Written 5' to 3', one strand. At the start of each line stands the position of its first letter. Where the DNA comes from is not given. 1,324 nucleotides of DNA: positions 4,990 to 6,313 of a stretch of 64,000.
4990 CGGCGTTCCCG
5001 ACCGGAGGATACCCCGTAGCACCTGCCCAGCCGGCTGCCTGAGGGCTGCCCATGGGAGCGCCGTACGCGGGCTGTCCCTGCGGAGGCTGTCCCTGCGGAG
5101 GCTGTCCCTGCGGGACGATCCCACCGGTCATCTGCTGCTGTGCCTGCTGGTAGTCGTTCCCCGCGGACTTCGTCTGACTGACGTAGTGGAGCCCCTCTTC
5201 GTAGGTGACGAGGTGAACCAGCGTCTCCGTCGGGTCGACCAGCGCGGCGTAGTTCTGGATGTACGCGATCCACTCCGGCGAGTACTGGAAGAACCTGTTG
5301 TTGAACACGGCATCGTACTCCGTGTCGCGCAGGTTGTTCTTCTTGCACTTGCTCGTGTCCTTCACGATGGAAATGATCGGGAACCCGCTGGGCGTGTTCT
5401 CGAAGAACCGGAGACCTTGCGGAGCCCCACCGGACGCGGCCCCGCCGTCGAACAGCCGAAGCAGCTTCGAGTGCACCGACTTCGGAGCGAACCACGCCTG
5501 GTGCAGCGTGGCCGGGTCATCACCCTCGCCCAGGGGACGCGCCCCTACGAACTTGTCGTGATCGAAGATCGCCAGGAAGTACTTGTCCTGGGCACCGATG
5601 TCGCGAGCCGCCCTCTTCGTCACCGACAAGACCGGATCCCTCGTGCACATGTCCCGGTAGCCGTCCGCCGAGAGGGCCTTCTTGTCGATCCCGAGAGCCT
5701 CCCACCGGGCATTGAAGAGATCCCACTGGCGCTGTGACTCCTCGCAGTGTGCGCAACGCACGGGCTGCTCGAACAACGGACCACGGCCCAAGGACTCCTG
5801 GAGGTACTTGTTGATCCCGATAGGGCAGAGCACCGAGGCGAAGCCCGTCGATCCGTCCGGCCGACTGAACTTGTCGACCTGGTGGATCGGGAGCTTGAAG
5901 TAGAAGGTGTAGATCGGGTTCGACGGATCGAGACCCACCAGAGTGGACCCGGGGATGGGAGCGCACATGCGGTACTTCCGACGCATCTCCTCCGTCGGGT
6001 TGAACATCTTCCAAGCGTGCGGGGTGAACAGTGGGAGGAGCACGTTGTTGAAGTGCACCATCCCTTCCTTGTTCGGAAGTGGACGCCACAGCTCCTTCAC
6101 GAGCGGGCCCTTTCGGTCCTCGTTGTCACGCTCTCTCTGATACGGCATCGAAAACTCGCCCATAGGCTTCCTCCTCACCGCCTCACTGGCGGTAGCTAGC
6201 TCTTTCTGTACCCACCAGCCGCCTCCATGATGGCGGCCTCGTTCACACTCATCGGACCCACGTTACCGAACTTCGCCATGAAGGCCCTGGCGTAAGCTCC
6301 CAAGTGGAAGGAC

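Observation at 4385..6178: Replication-module protein with a ~270-residue PQGQ/PPG low-complexity tail encoded partly by 15-nt tandem repeats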

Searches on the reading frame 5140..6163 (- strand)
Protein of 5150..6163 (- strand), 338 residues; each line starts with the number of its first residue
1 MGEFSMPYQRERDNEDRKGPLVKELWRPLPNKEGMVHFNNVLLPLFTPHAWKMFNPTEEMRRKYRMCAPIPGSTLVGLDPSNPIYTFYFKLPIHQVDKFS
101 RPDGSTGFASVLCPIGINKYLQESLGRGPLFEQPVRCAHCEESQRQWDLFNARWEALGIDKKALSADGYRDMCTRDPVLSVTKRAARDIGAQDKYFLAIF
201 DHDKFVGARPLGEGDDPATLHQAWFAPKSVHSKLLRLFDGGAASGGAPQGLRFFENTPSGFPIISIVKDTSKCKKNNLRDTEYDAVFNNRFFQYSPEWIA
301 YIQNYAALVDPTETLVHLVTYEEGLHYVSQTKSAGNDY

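Call 7: search_solved_structures(query=window:5140-6163:-, max_evalue=10, show_alignments=2)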
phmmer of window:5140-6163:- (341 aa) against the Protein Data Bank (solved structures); distinct sequences matched with E-value up to 10: 1.
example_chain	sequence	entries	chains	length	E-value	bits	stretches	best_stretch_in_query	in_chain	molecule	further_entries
2al3_A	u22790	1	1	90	0.14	14.4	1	240-307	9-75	TUG long isoform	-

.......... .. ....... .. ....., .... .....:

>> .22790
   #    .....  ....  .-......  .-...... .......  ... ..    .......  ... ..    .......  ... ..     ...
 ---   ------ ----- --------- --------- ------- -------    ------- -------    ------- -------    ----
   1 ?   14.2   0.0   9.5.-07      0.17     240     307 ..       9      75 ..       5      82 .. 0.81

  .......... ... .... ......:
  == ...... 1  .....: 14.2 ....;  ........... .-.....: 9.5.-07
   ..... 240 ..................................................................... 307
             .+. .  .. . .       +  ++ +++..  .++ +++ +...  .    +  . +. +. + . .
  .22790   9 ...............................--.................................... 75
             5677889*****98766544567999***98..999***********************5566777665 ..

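Call 10: find_homologous_proteins(query=window:5140-6163:-, max_evalue=0.001)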
Query window:5140-6163:- (341 aa): 21 proteins with E <= 0.001 among 2728 candidates.
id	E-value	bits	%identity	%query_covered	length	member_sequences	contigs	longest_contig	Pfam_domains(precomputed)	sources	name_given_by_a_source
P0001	1.3e-238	809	100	100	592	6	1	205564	-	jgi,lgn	jgi:hypothetical protein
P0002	3.4e-211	719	86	99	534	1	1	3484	-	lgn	-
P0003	1.4e-156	539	66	99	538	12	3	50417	-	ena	-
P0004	2.0e-116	407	53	99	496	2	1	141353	-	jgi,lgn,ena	-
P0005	4.6e-111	389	50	99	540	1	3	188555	-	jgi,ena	-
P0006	6.2e-105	369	50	99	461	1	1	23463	-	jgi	-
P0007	4.7e-104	366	50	99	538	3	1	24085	-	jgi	-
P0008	3.0e-100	354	48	96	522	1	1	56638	-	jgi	-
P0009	7.9e-93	329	46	98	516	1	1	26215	-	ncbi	-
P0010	2.7e-86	308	46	99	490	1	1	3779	-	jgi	jgi:hypothetical protein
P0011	6.0e-80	287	43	99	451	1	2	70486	-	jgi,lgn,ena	-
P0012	8.2e-80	287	41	100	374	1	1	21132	-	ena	-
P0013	5.5e-78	281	43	97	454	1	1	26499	-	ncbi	-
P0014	1.0e-75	273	43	91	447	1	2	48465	-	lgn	-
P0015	8.8e-74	267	43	95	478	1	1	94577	-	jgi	jgi:hypothetical protein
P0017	1.9e-70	256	40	99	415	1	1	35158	-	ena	-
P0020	8.2e-61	224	37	94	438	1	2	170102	-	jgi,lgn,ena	-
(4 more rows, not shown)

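Call 18: search_solved_structures(query=A2, max_evalue=10, show_alignments=3)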
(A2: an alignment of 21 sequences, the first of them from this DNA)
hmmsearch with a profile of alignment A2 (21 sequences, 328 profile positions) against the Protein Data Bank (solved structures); distinct sequences matched with E-value up to 10: 2.
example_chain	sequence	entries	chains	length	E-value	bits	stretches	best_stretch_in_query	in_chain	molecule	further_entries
5kqa_A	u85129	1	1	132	1.8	10.9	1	123-159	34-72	Glutaredoxin-glutathione complex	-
4jwh_A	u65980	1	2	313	4.9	9.4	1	139-190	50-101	tRNA (guanine(9)-N1)-methyltransferase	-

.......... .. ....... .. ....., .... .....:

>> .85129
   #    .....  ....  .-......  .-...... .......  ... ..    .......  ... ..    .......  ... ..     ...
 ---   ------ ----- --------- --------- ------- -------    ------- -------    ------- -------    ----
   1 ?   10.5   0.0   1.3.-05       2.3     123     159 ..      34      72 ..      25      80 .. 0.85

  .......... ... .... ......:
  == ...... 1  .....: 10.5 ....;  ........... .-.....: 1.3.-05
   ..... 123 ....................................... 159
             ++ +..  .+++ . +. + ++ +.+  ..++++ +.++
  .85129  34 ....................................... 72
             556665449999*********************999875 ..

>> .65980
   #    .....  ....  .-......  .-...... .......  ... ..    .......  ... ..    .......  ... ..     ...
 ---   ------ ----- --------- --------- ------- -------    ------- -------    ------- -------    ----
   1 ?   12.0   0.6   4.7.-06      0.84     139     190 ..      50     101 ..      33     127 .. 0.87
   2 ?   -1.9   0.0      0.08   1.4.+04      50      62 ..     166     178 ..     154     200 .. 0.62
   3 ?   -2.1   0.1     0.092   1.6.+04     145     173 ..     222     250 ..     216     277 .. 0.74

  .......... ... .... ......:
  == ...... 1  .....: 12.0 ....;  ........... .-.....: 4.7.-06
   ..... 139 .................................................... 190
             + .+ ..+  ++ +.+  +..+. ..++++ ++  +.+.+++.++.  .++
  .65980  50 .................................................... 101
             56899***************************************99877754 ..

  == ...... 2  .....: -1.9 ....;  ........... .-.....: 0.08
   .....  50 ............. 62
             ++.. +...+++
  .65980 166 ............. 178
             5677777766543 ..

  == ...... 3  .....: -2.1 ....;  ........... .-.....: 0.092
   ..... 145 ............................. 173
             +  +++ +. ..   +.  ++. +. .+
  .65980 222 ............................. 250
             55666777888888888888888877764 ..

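Call 22: find_encoding_contigs(protein=P0004, flank=8000, max_places=2)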
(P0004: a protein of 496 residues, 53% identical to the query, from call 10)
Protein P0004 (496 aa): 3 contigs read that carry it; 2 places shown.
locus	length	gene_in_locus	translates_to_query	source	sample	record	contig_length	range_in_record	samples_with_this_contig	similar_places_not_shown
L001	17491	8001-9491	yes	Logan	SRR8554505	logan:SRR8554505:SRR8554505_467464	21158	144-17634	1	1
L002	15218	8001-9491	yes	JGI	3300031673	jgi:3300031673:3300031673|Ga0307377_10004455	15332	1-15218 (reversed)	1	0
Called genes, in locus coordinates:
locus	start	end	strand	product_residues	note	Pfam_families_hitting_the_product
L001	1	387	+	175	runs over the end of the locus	?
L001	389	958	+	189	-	-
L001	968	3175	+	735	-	PF01612:DNA_pol_A_exo1, PF00476:DNA_pol_A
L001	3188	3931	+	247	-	PF00096:zf-C2H2 (faint), PF13894:zf-C2H2_4 (faint)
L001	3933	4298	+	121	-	PF10686:YAcAr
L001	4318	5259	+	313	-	-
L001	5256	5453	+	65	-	-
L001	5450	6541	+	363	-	PF13177:DNA_pol3_delta2, PF13173:AAA_14 (weak), PF13401:AAA_22 (faint), PF00004:AAA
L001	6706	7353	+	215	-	PF18894:PhageMetallopep (faint)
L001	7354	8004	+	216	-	-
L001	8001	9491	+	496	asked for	-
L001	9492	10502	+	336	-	PF00154:RecA_N, PF06745:ATPase, PF21096:RecA_C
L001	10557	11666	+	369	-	PF00149:Metallophos (faint)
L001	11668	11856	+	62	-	-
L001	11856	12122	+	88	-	-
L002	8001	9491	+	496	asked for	-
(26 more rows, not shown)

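Call 23: find_encoding_contigs(protein=P0020, flank=8000, max_places=2)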
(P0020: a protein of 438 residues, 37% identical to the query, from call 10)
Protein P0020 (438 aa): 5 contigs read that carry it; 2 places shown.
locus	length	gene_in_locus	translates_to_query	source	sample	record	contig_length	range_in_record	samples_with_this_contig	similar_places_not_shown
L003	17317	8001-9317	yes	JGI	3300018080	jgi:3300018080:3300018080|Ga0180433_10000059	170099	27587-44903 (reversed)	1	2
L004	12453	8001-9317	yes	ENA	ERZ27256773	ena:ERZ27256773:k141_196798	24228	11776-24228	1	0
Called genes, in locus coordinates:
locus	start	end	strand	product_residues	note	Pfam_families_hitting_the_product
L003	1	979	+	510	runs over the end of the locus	-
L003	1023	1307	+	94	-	-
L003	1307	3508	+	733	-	PF01612:DNA_pol_A_exo1, PF00476:DNA_pol_A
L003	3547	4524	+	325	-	-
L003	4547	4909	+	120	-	PF01396:Zn_ribbon_Top1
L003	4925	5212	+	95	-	-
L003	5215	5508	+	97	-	-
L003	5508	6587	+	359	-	PF05496:RuvB_N (faint), PF13177:DNA_pol3_delta2, PF13173:AAA_14 (faint), PF13401:AAA_22 (faint), PF00004:AAA, PF07728:AAA_5 (faint)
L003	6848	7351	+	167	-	PF18894:PhageMetallopep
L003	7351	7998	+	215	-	-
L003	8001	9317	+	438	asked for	-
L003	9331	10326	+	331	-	PF00154:RecA_N, PF06745:ATPase (faint), PF21096:RecA_C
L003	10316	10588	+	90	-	-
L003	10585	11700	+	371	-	PF00149:Metallophos (weak)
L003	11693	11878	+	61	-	-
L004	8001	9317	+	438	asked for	-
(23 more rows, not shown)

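Call 24: predict_structure(alignment_id=A2)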
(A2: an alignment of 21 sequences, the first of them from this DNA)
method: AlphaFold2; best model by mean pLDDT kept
length: 338 residues; sequences in the alignment: 21
mean_pLDDT: 84.2   pTM: 0.81
mean pLDDT of the five models: 84.2, 83.0, 81.6, 80.8, 80.8
residues with pLDDT >= 90: 177; 70-90: 111; 50-70: 27; < 50: 23
segments of 3 or more residues with pLDDT < 50: 14-23, 242-247, 336-338
pLDDT, mean of each block of 10 residues (from residue 1): 58 43 67 91 91 92 91 86 91 91 81 96 92 94 95 93 90 92 90 92 86 58 89 89 53 89 95 86 92 91 83 88 93 53
secondary structure, 60 per line:
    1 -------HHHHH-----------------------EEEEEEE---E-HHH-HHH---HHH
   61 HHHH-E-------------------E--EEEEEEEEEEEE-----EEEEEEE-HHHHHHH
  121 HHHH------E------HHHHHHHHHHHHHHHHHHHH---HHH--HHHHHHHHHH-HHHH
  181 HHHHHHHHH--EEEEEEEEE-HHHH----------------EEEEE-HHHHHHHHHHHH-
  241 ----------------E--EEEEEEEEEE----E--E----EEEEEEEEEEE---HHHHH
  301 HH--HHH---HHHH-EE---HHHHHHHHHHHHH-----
elements in order: H8-12 E36-42 H58-64 E89-100 E106-112 H114-124 H138-157 H166-175 H177-189 E192-200 H202-205 E222-226 H228-239 E260-269 E282-292 H296-302 H311-314 H321-333

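Call 27: fold_search(model_id=the predicted structure, library=viral)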
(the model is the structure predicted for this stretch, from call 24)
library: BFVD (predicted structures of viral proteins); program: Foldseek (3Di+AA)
matches with E <= 10: 196; with E <= 0.001: 12
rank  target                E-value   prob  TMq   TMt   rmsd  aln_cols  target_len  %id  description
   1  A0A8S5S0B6            3.1e-07  1.00  0.47  0.47   7.2       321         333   11  SsDNA-binding protein [Myoviridae sp. ctNQV2]
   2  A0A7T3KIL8            4.4e-07  1.00  0.45  0.46   9.6       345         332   15  (no name in the UniProt tables at hand)
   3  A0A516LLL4            7.5e-07  1.00  0.41  0.36  13.2       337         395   12  (no name in the UniProt tables at hand)
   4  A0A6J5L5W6            1.3e-06  1.00  0.40  0.36  10.4       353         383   11  Uncharacterized protein [uncultured Caudovirales phage]
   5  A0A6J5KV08            1.1e-05  1.00  0.46  0.46   7.2       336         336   10  Uncharacterized protein [uncultured Caudovirales phage]
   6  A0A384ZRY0            3.7e-05  1.00  0.40  0.39  12.1       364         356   11  Single-stranded DNA-binding protein [Vibrio phage YC]
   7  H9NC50                9.0e-05  1.00  0.41  0.40  10.4       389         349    9  (no name in the UniProt tables at hand)
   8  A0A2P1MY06            1.6e-04  1.00  0.33  0.28  13.3       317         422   11  Uncharacterized protein [Staphylococcus phage phiSA_BS1]
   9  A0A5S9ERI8            1.9e-04  1.00  0.39  0.38  11.3       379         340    8  Single-stranded DNA-binding protein [Tenacibaculum phage PTm1]
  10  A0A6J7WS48            2.1e-04  1.00  0.42  0.44  15.0       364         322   10  Uncharacterized protein [uncultured Caudovirales phage]
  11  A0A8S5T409            5.3e-04  1.00  0.36  0.45   8.7       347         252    8  DNA binding protein [Myoviridae sp. ctqfO1]
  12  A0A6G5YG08            5.3e-04  0.97  0.34  0.25  13.1       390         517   12  (no name in the UniProt tables at hand)
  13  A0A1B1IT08            1.1e-03  0.98  0.33  0.40  16.4       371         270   10  (no name in the UniProt tables at hand)
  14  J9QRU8                1.7e-03  0.99  0.30  0.40   8.2       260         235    8  Uncharacterized protein [Listeria phage P70]
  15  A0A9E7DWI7            3.5e-03  0.98  0.34  0.39   8.8       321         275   10  (no name in the UniProt tables at hand)
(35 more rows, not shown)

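Call 28: search_protein_representatives(alignment_id=A2)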
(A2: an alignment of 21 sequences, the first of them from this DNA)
Query: 21 sequences, 328 profile positions. Proteins with E-value up to 0.001 (for the whole library): 105; up to 1e-10: 92; up to 1e-30: 63. The best 105 are listed.
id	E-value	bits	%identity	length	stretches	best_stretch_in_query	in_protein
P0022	3.9e-145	499.5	-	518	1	1-327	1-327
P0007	2.2e-142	490.5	-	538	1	3-324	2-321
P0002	2.9e-142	490.1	-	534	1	1-328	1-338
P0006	4.8e-140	482.8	-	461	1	1-328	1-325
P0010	1.3e-135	468.2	-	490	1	1-328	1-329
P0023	1.8e-134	464.4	-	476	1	2-326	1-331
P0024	3.1e-131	453.8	-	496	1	1-326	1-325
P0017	1.7e-130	451.4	-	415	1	2-328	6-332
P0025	1.0e-125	435.7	-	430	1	1-326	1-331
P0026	1.5e-123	428.6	-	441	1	6-325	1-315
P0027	5.2e-121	420.2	-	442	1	1-326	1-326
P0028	3.2e-117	407.8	-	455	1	1-322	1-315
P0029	5.0e-115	400.6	-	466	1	2-324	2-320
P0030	2.1e-109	382.1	-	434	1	2-324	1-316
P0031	2.5e-109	381.8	-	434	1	4-326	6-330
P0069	5.2e-39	150.7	-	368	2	87-309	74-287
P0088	2.9e-26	108.8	-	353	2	15-307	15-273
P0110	1.0e-08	51.2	-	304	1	186-301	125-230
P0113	8.1e-07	44.9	-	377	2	126-306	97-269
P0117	5.7e-05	38.8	-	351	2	126-309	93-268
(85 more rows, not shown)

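Call 39: list_cluster_members(proteins=[P0001, P0003, P0007])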
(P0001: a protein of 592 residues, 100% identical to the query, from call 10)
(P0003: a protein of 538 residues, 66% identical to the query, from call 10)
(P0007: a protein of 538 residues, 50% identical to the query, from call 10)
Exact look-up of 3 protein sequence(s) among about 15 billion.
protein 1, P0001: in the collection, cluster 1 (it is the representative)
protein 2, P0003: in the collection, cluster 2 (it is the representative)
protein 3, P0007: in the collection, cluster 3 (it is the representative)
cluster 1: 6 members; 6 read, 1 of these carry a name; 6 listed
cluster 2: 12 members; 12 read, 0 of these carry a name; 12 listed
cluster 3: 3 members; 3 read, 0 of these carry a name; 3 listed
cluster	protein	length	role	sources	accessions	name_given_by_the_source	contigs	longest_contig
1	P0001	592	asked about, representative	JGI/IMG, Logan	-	hypothetical protein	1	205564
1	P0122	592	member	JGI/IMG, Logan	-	-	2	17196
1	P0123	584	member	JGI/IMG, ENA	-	-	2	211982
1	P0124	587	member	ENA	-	-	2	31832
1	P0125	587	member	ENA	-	-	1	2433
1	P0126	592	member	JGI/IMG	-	-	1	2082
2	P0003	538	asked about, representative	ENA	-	-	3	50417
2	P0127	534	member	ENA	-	-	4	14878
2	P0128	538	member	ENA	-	-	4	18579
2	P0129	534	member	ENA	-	-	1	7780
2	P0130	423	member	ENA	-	-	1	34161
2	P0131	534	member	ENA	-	-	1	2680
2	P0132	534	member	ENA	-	-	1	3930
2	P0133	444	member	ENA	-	-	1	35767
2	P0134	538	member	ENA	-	-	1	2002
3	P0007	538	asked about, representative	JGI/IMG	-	-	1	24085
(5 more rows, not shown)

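Call 46: search_protein_families(library=pfam, alignment_id=A5, max_evalue=1)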
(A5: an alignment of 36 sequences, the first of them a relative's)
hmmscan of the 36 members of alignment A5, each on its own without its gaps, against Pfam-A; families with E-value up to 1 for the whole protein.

A. member 1, P0059 (388 aa): 0 families

B. families by the number of members that match (of 36 scanned): 8 families
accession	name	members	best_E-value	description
PF08804.16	gp32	2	0.047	gp32 DNA binding protein like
PF12773.13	DZR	2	0.12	Double zinc ribbon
PF03470.19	zf-XS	1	0.023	XS zinc finger domain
PF23814.1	DUF7185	1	0.041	Family of unknown function (DUF7185)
PF18912.6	DZR_2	1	0.078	Double zinc ribbon domain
PF18853.6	LPD37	1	0.096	Large polyvalent protein associated domain 37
PF10078.15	DUF2316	1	0.14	Uncharacterized protein conserved in bacteria (DUF2316)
PF03865.19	ShlB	1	0.21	Haemolysin secretion/activation protein ShlB/FhaC/HecB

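Call 47: search_protein_families(library=phrogs, alignment_id=A5, max_evalue=0.01)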
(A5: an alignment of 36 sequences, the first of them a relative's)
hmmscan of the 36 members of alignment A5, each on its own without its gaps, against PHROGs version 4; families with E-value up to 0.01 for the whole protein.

A. member 1, P0059 (388 aa): 0 families

B. families by the number of members that match (of 36 scanned): 1 family
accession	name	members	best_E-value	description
phrog_1192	-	1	3e-06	single strand DNA binding protein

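Call 56: predict_structure(alignment_id=A1)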
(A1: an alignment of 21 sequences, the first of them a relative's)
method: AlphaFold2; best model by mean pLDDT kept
length: 592 residues; sequences in the alignment: 21
mean_pLDDT: 66.3   pTM: 0.55
mean pLDDT of the five models: 66.3, 65.7, 64.4, 62.6, 59.5
residues with pLDDT >= 90: 130; 70-90: 156; 50-70: 90; < 50: 216
segments of 3 or more residues with pLDDT < 50: 19-26, 242-244, 336-369, 371-373, 375-385, 388-398, 404-406, 409-411, 413-416, 426-431, 439-441, 444-463, 468-474, 480-483, 494-497, 500-504, 506-509, 516-520, 533-535, 537-544, 555-571, 573-587
pLDDT, mean of each block of 10 residues (from residue 1): 83 69 47 81 90 88 83 60 89 90 84 94 89 90 95 93 90 92 90 90 87 66 84 88 54 91 91 76 89 93 83 86 93 51 36 40 39 36 40 40 43 46 44 50 44 39 43 45 49 52 45 50 50 44 45 46 40 44 45 42
secondary structure, 60 per line:
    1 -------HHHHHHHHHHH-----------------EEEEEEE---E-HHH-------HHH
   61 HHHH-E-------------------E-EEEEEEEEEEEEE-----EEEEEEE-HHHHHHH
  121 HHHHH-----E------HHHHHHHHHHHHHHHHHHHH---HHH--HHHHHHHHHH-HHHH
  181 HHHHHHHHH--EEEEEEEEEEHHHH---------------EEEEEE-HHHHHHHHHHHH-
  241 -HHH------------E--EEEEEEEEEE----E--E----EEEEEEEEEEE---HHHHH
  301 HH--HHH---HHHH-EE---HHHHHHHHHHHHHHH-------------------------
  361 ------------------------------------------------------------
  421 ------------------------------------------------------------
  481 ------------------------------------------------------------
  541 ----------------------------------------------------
elements in order (helices of 4 or more, strands of 3 or more residues): H8-18 E36-42 H58-64 E88-100 E106-112 H114-125 H138-157 H166-175 H177-189 E192-201 H202-205 E221-226 H228-239 E260-269 E282-292 H296-302 H311-314 H321-335

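Call 65: find_encoding_contigs(protein=P0005, flank=10000, max_places=1)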
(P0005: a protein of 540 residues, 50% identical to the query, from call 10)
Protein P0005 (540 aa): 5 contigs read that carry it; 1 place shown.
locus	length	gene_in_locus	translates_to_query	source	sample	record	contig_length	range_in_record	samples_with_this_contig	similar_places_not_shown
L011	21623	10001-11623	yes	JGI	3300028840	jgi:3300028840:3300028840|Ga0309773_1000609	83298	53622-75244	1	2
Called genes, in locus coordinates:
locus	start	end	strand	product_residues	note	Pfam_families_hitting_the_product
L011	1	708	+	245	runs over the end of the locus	-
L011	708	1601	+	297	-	-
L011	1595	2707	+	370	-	-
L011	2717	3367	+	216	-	-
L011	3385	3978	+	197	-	-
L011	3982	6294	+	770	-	PF01612:DNA_pol_A_exo1, PF00476:DNA_pol_A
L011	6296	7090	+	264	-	PF12171:zf-C2H2_jaz (faint), PF12874:zf-met (faint)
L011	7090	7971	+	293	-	-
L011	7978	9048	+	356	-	PF05496:RuvB_N (faint), PF13177:DNA_pol3_delta2, PF13173:AAA_14 (weak), PF13401:AAA_22, PF00004:AAA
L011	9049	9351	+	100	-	-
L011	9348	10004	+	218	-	-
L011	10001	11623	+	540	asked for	-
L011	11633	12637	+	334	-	PF00154:RecA_N, PF06745:ATPase, PF08423:Rad51 (faint), PF21096:RecA_C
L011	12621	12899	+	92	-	-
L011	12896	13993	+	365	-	PF00149:Metallophos (weak)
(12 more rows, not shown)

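Call 66: find_encoding_contigs(protein=P0011, flank=10000, max_places=1)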
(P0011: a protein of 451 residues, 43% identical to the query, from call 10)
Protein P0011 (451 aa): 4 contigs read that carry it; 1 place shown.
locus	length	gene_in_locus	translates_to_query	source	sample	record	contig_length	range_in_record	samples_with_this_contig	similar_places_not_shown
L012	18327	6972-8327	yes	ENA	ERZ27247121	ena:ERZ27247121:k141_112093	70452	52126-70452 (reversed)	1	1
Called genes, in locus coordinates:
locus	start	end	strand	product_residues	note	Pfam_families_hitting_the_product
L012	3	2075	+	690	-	?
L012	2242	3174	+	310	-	-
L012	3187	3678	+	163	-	PF00293:NUDIX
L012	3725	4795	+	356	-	PF13177:DNA_pol3_delta2, PF13401:AAA_22 (weak), PF13604:AAA_30 (weak), PF00004:AAA, PF13238:AAA_18 (faint), PF13671:AAA_33 (weak)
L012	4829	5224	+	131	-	-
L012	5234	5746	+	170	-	PF18894:PhageMetallopep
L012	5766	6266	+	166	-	-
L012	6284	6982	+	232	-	-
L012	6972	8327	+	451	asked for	-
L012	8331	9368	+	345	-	PF00154:RecA_N, PF06745:ATPase, PF08423:Rad51, PF21096:RecA_C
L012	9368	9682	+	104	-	-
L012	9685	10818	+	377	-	-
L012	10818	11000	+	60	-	-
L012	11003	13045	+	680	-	-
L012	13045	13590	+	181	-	-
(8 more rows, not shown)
